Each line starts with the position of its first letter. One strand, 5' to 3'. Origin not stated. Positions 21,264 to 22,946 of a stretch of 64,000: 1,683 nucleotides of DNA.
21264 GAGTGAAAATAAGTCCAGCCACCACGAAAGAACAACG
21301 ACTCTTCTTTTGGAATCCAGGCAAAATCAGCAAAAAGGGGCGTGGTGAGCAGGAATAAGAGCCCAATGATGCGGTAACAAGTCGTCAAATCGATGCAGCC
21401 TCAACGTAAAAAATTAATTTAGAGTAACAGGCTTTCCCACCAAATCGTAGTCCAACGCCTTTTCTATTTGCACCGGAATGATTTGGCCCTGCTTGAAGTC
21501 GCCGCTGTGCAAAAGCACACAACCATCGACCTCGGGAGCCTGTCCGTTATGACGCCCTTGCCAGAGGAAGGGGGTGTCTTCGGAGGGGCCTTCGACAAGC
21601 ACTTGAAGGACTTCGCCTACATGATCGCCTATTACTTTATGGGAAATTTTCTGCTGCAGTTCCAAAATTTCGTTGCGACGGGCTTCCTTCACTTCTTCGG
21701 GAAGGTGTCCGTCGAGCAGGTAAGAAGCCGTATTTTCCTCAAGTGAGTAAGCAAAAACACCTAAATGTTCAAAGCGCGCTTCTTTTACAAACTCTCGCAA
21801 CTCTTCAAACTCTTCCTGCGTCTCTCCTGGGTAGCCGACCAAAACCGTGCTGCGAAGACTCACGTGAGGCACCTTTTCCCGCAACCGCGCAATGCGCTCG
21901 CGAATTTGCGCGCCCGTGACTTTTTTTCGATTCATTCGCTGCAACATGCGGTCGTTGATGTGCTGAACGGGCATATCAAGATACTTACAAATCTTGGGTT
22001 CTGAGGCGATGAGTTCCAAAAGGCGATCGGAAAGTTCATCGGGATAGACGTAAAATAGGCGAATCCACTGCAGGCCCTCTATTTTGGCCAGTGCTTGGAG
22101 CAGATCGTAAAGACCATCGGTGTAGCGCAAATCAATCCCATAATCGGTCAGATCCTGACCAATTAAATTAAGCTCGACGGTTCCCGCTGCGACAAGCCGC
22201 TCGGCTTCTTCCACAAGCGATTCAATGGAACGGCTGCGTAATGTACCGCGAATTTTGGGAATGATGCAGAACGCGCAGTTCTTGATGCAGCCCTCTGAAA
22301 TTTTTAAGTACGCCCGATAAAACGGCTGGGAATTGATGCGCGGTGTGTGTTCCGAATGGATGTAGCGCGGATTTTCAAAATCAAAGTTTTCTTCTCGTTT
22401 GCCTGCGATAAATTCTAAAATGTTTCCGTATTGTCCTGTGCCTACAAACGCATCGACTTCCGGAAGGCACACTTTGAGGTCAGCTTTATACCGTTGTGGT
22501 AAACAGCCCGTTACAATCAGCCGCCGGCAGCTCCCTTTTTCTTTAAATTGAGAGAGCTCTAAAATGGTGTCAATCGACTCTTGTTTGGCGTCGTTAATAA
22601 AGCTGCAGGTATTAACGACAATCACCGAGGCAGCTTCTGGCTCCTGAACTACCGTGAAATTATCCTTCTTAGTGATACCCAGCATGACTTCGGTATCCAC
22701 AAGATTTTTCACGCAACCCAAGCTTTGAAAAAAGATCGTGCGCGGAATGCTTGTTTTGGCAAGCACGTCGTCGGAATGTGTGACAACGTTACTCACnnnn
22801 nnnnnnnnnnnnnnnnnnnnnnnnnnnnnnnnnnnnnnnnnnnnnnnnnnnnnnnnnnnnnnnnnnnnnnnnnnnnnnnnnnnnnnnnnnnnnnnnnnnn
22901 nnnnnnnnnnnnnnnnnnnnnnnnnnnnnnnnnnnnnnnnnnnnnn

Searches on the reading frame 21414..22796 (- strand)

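Call 57: search_protein_families(library=pfam, proteins=[window:21414-22796:-], max_evalue=0.00001)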
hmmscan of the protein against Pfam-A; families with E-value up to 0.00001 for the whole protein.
window:21414-22796:- (460 aa): 3 families
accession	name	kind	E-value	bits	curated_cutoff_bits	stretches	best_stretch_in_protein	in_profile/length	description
PF00919.26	UPF0004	-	1.1e-25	90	27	1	21-119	2-98/98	Uncharacterized protein family UPF0004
PF04055.27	Radical_SAM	-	9.5e-24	84.9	29.5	1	165-337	2-166/166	Radical SAM superfamily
PF18693.7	TRAM_2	-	1.9e-15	57.2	27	1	393-457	1-63/63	TRAM domain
